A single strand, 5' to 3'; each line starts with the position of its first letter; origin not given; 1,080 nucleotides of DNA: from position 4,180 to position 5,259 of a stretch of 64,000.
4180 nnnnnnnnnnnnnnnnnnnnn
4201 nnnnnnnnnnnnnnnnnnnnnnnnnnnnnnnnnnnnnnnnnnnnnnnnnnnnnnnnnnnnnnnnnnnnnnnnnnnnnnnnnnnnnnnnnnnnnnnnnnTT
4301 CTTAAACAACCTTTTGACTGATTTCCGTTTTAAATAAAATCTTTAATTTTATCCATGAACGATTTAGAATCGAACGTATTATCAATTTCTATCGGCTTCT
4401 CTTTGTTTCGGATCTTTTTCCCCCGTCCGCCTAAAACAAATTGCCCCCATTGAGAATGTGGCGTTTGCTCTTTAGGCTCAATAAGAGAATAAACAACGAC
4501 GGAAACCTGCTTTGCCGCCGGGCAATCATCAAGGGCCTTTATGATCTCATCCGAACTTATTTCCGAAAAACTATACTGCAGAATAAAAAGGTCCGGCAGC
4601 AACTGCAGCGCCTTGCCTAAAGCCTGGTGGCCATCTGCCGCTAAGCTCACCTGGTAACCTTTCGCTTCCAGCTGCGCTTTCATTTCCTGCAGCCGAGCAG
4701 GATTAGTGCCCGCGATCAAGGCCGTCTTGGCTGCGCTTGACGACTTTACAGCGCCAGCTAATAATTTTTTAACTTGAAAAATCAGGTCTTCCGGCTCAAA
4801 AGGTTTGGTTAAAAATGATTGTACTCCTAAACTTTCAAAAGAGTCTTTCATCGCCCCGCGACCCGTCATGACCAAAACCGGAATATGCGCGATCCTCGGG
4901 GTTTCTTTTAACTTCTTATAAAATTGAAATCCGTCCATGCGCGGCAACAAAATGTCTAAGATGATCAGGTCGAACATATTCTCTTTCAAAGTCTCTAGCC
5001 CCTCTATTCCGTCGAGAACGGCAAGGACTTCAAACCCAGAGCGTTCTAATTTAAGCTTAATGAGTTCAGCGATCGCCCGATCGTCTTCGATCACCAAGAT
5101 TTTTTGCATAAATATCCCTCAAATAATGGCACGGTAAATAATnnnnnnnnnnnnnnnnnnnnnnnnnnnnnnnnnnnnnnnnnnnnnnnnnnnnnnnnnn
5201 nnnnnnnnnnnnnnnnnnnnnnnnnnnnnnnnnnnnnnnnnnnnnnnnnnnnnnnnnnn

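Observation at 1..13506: Phosphorelay components (hybrid HK, Hpt, REC/pseudo-REC) and a CBS-GAF-PP2C phosphatase interleaved with the TMTC-like genes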

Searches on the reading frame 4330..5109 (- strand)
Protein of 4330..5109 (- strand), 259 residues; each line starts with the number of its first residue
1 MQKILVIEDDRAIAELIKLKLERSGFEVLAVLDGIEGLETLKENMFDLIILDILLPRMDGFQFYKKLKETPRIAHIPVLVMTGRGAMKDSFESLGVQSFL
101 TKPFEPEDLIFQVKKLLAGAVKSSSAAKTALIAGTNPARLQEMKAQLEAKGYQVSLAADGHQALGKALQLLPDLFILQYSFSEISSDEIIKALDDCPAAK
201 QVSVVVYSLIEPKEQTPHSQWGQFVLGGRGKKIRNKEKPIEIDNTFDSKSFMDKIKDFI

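Call 6: search_protein_families(library=pfam, proteins=[window:4330-5109:-], max_evalue=0.01)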
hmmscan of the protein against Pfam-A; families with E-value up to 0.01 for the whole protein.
window:4330-5109:- (259 aa): 2 families
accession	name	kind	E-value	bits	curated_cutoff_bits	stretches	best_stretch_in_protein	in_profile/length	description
PF00072.30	Response_reg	-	5.7e-31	107.4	30.2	2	4-111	1-108/111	Response regulator receiver domain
PF05908.16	Gamma_PGA_hydro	-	0.0082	16.1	22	0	125-162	100-137/191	Poly-gamma-glutamate hydrolase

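Call 8: search_protein_families(library=ncbifam, proteins=[window:4330-5109:-], max_evalue=0.01)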
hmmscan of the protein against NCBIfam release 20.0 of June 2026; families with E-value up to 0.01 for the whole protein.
window:4330-5109:- (259 aa): 98 families (the best 25 are shown)
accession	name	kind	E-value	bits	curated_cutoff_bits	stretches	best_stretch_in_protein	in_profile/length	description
TIGR02154.1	PhoB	equivalog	4.9e-32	111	296.2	2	2-125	3-128/226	phosphate regulon transcriptional regulator PhoB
NF007135.0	PRK09581.1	equivalog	3.5e-27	95.3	474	1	2-117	3-120/457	PleD family two-component system response regulator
NF041733.1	resp_reg_CseB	equivalog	3.5e-27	95.2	350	1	3-129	2-127/228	two-component system response regulator CseB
NF045717.1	DVU0259_DivK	exception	7.7e-27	93.8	160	2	2-117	3-116/117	DVU0259 family response regulator domain-containing protein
NF045944.1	ResRegRpaBCyano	equivalog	1.9e-26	92.9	330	2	5-126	1-121/229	response regulator transcription factor RpaB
NF040534.1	resp_reg_YycF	equivalog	2.6e-25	89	340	2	2-119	1-117/231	response regulator YycF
NF053854.1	RespRegPhoBBctds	equivalog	1.8e-24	86.4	270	1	4-124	1-122/225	two-component system response regulator PhoB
NF040689.1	MtrAB_MtrA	equivalog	2.9e-24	85.6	300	1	4-119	1-115/219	MtrAB system response regulator MtrA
TIGR01387.1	cztR_silR_copR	subfamily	5.5e-24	85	279.2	1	4-123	1-120/218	heavy metal response regulator transcription factor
NF008296.0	PRK11083.1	equivalog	1.4e-23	83.5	273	1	2-129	4-130/228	two-component system response regulator CreB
NF033120.0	vanR_FM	exception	2.2e-23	83.1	460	1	3-122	5-123/231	vancomycin resistance response regulator transcription factor, VanR-F/VanR-M family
NF033117.2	vanR_ACDEGLN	exception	1.8e-22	80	350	1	4-122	1-118/226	VanR-ABDEGLN family response regulator transcription factor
NF008199.0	PRK10955.1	equivalog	6.8e-22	78.5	341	1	1-120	1-118/232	envelope stress response regulator transcription factor CpxR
NF007546.0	PRK10161.1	equivalog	7.9e-22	77.9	471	1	2-117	3-120/229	phosphate response regulator transcription factor PhoB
NF045505.1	RR_RssB_Pseudo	equivalog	2.4e-21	76.3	700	1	3-106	7-110/394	two-component system response regulator RssB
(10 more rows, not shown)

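Call 10: find_encoding_contigs(protein=window:4330-5109:-, flank=10000, max_places=6)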
Protein window:4330-5109:- (259 aa): no gene with exactly this product is on record in the collection.

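Call 11: find_homologous_proteins(query=window:4330-5109:-, max_evalue=0.00001)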
Query window:4330-5109:- (259 aa): 546 proteins with E <= 0.00001 among 3460 candidates; the best 120 are listed.
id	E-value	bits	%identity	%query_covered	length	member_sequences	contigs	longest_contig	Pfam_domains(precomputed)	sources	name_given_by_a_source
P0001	1.5e-161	553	100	100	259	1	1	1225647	PF00072.31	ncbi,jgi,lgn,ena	ncbi:MAG: response regulator [Candidatus Omnitrophota bacterium]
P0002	8.0e-90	318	61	100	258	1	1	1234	PF00072.31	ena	-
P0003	2.1e-87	311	60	100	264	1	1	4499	PF00072.31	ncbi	-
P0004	1.3e-86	308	58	99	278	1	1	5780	PF00072.31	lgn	-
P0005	3.3e-86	307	58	99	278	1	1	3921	PF00072.31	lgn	-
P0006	1.9e-85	304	55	100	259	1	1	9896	PF00072.31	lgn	-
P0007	1.5e-84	301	54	100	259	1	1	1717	PF00072.31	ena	-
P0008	1.2e-83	298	53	100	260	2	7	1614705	PF00072.31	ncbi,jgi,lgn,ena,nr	ncbi:MAG TPA: response regulator [Candidatus Omnitrophota bacterium]|nr:response regulator [Candidat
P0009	1.1e-82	295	55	100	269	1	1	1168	PF00072.31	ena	-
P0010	2.2e-81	291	53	100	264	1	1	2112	PF00072.31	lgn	-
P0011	9.5e-63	230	59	74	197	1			PF00072.31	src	-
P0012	7.4e-60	220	52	78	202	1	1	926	PF00072.31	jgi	jgi:CheY-like chemotaxis protein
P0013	1.5e-40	157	36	90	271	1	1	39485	PF00072.31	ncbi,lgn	-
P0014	1.4e-32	131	37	79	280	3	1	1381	PF00072.31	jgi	jgi:CheY-like chemotaxis protein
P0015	1.9e-31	127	28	80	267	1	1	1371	PF00072.31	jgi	jgi:CheY-like chemotaxis protein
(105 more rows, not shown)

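Call 12: find_encoding_contigs(protein=P0008, flank=10000, max_places=4)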
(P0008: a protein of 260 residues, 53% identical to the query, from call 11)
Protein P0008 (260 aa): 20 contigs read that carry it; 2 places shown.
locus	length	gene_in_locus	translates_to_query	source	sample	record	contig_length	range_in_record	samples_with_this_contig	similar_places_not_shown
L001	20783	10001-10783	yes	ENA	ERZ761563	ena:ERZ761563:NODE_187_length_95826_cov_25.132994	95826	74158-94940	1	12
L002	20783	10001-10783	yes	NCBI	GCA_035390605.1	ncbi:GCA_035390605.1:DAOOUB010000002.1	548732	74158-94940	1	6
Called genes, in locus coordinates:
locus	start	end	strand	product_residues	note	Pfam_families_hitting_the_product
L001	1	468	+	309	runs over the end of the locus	PF01408:GFO_IDH_MocA, PF02894:GFO_IDH_MocA_C, PF22725:GFO_IDH_MocA_C3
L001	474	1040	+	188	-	PF25084:LbH_EIF2B (weak), PF25087:GMPPB_C (faint), PF00132:Hexapep, PF14602:Hexapep_2 (weak)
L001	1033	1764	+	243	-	PF00535:Glycos_transf_2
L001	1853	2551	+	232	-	-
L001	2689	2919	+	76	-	-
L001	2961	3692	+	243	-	PF08032:SpoU_sub_bind, PF00588:SpoU_methylase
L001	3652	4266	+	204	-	PF12917:YfbR-like, PF13023:HD_3, PF01966:HD (weak)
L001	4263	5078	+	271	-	PF01435:Peptidase_M48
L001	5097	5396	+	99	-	-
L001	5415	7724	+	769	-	PF00989:PAS, PF13426:PAS_9, PF08447:PAS_3, PF00989:PAS, PF13426:PAS_9, PF00989:PAS, PF08448:PAS_4, PF13426:PAS_9, +8 more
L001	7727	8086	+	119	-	PF01627:Hpt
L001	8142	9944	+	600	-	PF21033:RMD1-3 (faint), PF07719:TPR_2 (faint), PF13181:TPR_8 (faint), PF13428:TPR_14 (faint), PF25068:ARM_TT21_4th (weak), PF13414:TPR_11, PF00515:TPR_1 (weak), PF13424:TPR_12 (weak), +4 more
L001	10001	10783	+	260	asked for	PF00072:Response_reg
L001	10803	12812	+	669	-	PF00515:TPR_1, PF07719:TPR_2, PF13424:TPR_12, PF13431:TPR_17 (weak), PF13414:TPR_11, PF13432:TPR_16, PF14559:TPR_19, PF12895:ANAPC3, +14 more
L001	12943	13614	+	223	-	-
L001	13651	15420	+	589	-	PF00571:CBS, PF01590:GAF, PF13185:GAF_2, PF13492:GAF_3, PF07228:SpoIIE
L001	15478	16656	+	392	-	PF00155:Aminotran_1_2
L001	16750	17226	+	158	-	PF00383:dCMP_cyt_deam_1, PF14437:MafB19-deam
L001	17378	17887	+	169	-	PF22599:SecDF_P1_head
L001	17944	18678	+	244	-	PF13525:YfiO (faint), PF07719:TPR_2 (faint), PF13428:TPR_14 (faint), PF13432:TPR_16 (faint), PF14853:Fis1_TPR_C (faint), PF14559:TPR_19 (weak), PF13174:TPR_6 (weak), PF05036:SPOR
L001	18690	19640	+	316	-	PF01745:IPT, PF01715:IPPT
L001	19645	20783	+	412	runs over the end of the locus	PF13167:GTP-bdg_N, PF16360:GTP-bdg_M, PF03193:RsgA_GTPase (faint), PF00009:GTP_EFTU (faint), PF00350:Dynamin_N (faint), PF01926:MMR_HSR1, PF02421:FeoB_N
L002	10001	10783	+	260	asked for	PF00072:Response_reg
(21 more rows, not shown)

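Call 13: find_encoding_contigs(protein=P0013, flank=10000, max_places=3)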
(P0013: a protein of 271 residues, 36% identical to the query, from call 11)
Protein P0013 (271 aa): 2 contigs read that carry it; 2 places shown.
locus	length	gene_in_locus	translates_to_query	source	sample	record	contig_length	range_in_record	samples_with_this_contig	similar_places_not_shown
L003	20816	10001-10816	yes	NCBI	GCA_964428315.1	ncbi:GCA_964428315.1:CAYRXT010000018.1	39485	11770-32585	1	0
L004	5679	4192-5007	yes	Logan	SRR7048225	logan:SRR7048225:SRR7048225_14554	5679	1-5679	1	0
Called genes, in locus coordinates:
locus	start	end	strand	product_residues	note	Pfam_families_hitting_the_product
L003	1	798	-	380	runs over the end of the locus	PF00850:Hist_deacetyl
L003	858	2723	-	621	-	PF02550:AcetylCoA_hydro, PF13336:AcetylCoA_hyd_C, PF13302:Acetyltransf_3 (weak), PF00583:Acetyltransf_1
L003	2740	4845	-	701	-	PF02629:CoA_binding, PF13380:CoA_binding_2, PF13607:Succ_CoA_lig, PF19045:Ligase_CoA_2, PF13549:ATP-grasp_5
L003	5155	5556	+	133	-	PF02082:Rrf2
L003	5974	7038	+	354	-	PF01544:CorA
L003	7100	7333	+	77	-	PF04023:FeoA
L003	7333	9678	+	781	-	PF00009:GTP_EFTU (faint), PF01926:MMR_HSR1, PF02421:FeoB_N, PF09439:SRPRB (faint), PF17910:FeoB_Cyto, PF07670:Gate, PF07664:FeoB_C, PF07670:Gate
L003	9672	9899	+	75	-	PF09012:FeoC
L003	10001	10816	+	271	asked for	PF00072:Response_reg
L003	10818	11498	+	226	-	-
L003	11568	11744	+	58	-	PF07927:HicA_toxin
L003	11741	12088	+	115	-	PF05534:HicB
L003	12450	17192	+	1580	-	-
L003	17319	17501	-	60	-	PF14255:Zn_ribbon_21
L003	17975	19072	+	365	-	PF13173:AAA_14, PF13635:DUF4143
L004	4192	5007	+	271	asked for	PF00072:Response_reg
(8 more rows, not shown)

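Call 17: find_related_loci(query=A2, collection=genome_contigs, flank=10000)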
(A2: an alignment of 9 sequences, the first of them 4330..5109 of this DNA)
Query A2 (259 aa) in genome_contigs; peptide patterns used: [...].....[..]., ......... (x = any residue, [..] = any of these).
126 stretches matched a pattern; 21 encode a relative of the query (tblastn E <= 1e-3); 21 distinct loci.
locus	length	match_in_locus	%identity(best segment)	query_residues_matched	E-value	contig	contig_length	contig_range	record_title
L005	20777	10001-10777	53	1-259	4e-91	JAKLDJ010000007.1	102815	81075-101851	MAG: Candidatus Omnitrophota bacterium isolate RA.bin107 RA.bin107_7, whole genome shotgun sequence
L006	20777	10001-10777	48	1-259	2e-73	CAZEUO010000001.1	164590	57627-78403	MAG TPA_asm: uncultured Planctomycetales bacterium isolate SRP178908_co1_326 genome assembly, contig: NODE_29_length_164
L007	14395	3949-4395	40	2-159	3e-33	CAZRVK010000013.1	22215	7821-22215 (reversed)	MAG TPA_asm: uncultured Planctomycetales bacterium isolate binchicken_co117_54 genome assembly, contig: NODE_4416_length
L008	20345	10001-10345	42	2-118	4e-24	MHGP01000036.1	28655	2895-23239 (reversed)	MAG: Omnitrophica WOR_2 bacterium RIFCSPHIGHO2_02_FULL_48_11 rifcsphigho2_02_scaffold_2188, whole genome shotgun sequenc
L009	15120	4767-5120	39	2-197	1e-21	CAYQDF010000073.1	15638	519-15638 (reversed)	MAG TPA_asm: uncultured Anaerolineaceae bacterium isolate binchicken_co107_414 genome assembly, contig: NODE_8991_length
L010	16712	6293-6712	37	2-137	2e-20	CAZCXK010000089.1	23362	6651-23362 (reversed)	MAG TPA_asm: uncultured bacterium isolate SRP072547_co1_340 genome assembly, contig: NODE_3141_length_23362_cov_15.64941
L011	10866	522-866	38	2-118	3e-19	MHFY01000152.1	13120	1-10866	MAG: Omnitrophica WOR_2 bacterium GWA2_47_8 gwa2_scaffold_7536, whole genome shotgun sequence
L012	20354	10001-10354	35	4-117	2e-16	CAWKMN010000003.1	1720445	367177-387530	MAG: uncultured Chloroflexia bacterium isolate MFD03899.bin.1.130 genome assembly, contig: contig_2139, whole genome sho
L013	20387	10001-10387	30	1-133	4e-15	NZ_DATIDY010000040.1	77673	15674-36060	MAG: Flavobacterium sp. isolate SMAG_U16355 k141_1650215, whole genome shotgun sequence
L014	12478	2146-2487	34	3-117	3e-14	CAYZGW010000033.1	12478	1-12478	MAG TPA_asm: uncultured Candidatus Saccharibacteria bacterium isolate SRP200132_co1_640 genome assembly, contig: NODE_89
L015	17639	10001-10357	33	2-117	1e-13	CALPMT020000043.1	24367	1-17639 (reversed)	MAG: Chitinophaga pinensis isolate HRS-ES8-bin-129 genome assembly, contig: HRS-ES8-C463, whole genome shotgun sequence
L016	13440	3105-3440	34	3-110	1e-12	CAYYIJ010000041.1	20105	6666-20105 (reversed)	MAG TPA_asm: uncultured Chlorobiaceae bacterium isolate SRP257756_co1_228 genome assembly, contig: NODE_2151_length_2010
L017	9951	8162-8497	32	3-110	4e-11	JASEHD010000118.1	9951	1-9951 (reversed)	MAG: Bacteroidota bacterium isolate Yes70-14 NODE_118_length_9951_cov_4.909762, whole genome shotgun sequence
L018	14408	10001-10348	32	4-117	3e-15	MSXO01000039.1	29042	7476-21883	MAG: Proteobacteria bacterium ST_bin11 238, whole genome shotgun sequence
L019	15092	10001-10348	32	4-118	3e-11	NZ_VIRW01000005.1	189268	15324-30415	Chitinibacter sp. GC72 contig5, whole genome shotgun sequence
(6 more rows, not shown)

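Call 26: find_encoding_contigs(protein=P0001, flank=10000, max_places=2)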
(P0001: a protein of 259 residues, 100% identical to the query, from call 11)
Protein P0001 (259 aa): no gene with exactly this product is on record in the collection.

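Call 59: find_encoding_contigs(protein=P0006, flank=10000, max_places=2)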
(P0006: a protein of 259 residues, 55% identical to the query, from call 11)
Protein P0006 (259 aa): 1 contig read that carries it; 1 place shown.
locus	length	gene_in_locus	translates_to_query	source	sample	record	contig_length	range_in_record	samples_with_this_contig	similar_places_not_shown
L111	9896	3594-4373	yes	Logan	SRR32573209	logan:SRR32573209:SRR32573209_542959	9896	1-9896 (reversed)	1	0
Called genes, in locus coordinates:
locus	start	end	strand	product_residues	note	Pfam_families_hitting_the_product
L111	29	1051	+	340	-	-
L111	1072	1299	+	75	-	-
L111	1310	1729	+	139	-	PF07027:DUF1318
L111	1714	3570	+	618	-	PF13414:TPR_11 (faint), PF13424:TPR_12 (faint), PF13431:TPR_17 (faint), PF00515:TPR_1 (faint), PF07719:TPR_2 (faint), PF13181:TPR_8 (faint), PF13432:TPR_16 (faint), PF14559:TPR_19 (weak)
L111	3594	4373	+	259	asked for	PF00072:Response_reg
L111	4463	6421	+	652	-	PF13431:TPR_17 (faint), PF23914:TPR_CcmH_CycH (faint), PF00515:TPR_1 (faint), PF07719:TPR_2 (faint), PF13414:TPR_11, PF13432:TPR_16 (weak), PF13424:TPR_12 (weak), PF13414:TPR_11 (weak), +6 more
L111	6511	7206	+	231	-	-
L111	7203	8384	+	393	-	PF00155:Aminotran_1_2, PF01212:Beta_elim_lyase (weak)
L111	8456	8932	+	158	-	PF00383:dCMP_cyt_deam_1, PF14437:MafB19-deam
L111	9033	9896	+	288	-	?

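Call 60: find_encoding_contigs(protein=P0004, flank=10000, max_places=2)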
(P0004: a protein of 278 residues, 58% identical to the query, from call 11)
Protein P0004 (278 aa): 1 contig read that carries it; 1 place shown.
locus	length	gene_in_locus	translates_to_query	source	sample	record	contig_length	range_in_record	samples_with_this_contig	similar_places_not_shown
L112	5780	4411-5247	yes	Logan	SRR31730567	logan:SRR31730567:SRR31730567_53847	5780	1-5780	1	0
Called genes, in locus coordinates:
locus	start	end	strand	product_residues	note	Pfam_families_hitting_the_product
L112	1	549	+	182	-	?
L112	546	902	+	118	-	PF01627:Hpt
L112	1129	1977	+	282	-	-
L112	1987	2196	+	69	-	-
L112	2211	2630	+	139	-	PF07027:DUF1318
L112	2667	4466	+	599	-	PF07719:TPR_2 (faint), PF13181:TPR_8 (faint), PF13374:TPR_10 (faint), PF13424:TPR_12 (faint), PF13428:TPR_14 (faint), PF13431:TPR_17 (faint), PF13432:TPR_16 (faint), PF00515:TPR_1 (weak), +2 more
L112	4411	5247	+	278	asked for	PF00072:Response_reg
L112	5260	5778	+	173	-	?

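Call 67: predict_structure(alignment_id=A5)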
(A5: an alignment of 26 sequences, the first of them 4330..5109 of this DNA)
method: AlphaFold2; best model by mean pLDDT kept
length: 259 residues; sequences in the alignment: 26
mean_pLDDT: 78.5   pTM: 0.48
mean pLDDT of the five models: 78.5, 77.5, 77.5, 76.1, 76.0
residues with pLDDT >= 90: 99; 70-90: 96; 50-70: 21; < 50: 43
segments of 3 or more residues with pLDDT < 50: 122-125, 211-248
pLDDT, mean of each block of 10 residues (from residue 1): 95 95 97 95 94 92 92 90 74 79 87 83 61 90 86 91 90 87 83 81 76 42 39 37 46 57
secondary structure, 60 per line:
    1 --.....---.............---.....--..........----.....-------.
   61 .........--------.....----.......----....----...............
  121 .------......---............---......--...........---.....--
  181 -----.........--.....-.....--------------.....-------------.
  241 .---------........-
elements in order: E3-7 H11-23 E27-31 H34-43 E48-52 H60-69 E78-82 H87-93 E98-101 H106-121 E128-133 H137-148 E152-157 H160-170 E174-178 H186-194 H197-201 E203-207 H222-226 H251-258

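Call 76: fold_search(model_id=the predicted structure, library=pdb)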
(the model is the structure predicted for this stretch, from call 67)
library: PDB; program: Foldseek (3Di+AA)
matches with E <= 10: 1559; with E <= 0.001: 567
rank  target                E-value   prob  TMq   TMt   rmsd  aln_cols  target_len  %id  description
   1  9g85_B                1.1e-14  1.00  0.49  0.31   9.7       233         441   25  Structure of Response regulator PleD in complex with c-diGMP and ppGpp (released 2025-08-06)
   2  1w25_A                2.3e-14  1.00  0.49  0.30  10.0       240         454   25  Response regulator PleD in complex with c-diGMP (released 2004-11-18)
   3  9g86_A                2.5e-14  1.00  0.48  0.30  10.0       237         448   25  Structure of Response regulator PleD in complex with c-diGMP and pppGpp (released 2025-08-06)
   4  9g85_D                2.6e-14  1.00  0.50  0.31   9.7       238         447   25  Structure of Response regulator PleD in complex with c-diGMP and ppGpp (released 2025-08-06)
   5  9g85_C                3.4e-14  1.00  0.49  0.31   7.8       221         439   26  Structure of Response regulator PleD in complex with c-diGMP and ppGpp (released 2025-08-06)
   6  9g85_A                3.4e-14  1.00  0.48  0.30  10.3       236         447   25  Structure of Response regulator PleD in complex with c-diGMP and ppGpp (released 2025-08-06)
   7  9g86_B                5.2e-14  1.00  0.49  0.31   9.9       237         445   25  Structure of Response regulator PleD in complex with c-diGMP and pppGpp (released 2025-08-06)
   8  2v0n_A                6.2e-14  1.00  0.46  0.28   9.5       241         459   25  ACTIVATED RESPONSE REGULATOR PLED IN COMPLEX WITH C-DIGMP AND GTP- ALPHA-S (released 2007-08-21)
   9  2wb4_B                2.9e-12  1.00  0.47  0.30   9.8       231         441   26  activated diguanylate cyclase PleD in complex with c-di-GMP (released 2010-04-21)
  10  2wb4_A                3.3e-12  1.00  0.46  0.28  10.0       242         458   25  activated diguanylate cyclase PleD in complex with c-di-GMP (released 2010-04-21)
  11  9dvt_R                4.7e-11  1.00  0.43  0.47   2.2       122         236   43  Cryo-EM structure of RpaA bound to PkaiBC DNA and the CTD of the alpha subunit of RNAP from the cyanobacterium Synecho (released 2025-10-15)
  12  9dvt_S                3.0e-10  1.00  0.43  0.48   1.9       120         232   43  Cryo-EM structure of RpaA bound to PkaiBC DNA and the CTD of the alpha subunit of RNAP from the cyanobacterium Synecho (released 2025-10-15)
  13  3mf4_A                3.0e-10  1.00  0.42  0.44   9.7       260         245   18  Crystal structure of putative two-component system response regulator/ggdef domain protein (released 2010-04-14)
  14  3luf_A                3.2e-10  1.00  0.42  0.44   9.8       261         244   19  Structure of probable two-component system response regulator/GGDEF domain protein (released 2010-03-02)
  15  3dge_C                6.3e-10  1.00  0.44  0.90   1.5       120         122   38  Structure of a histidine kinase-response regulator complex reveals insights into Two-component signaling and a novel c (released 2009-07-07)
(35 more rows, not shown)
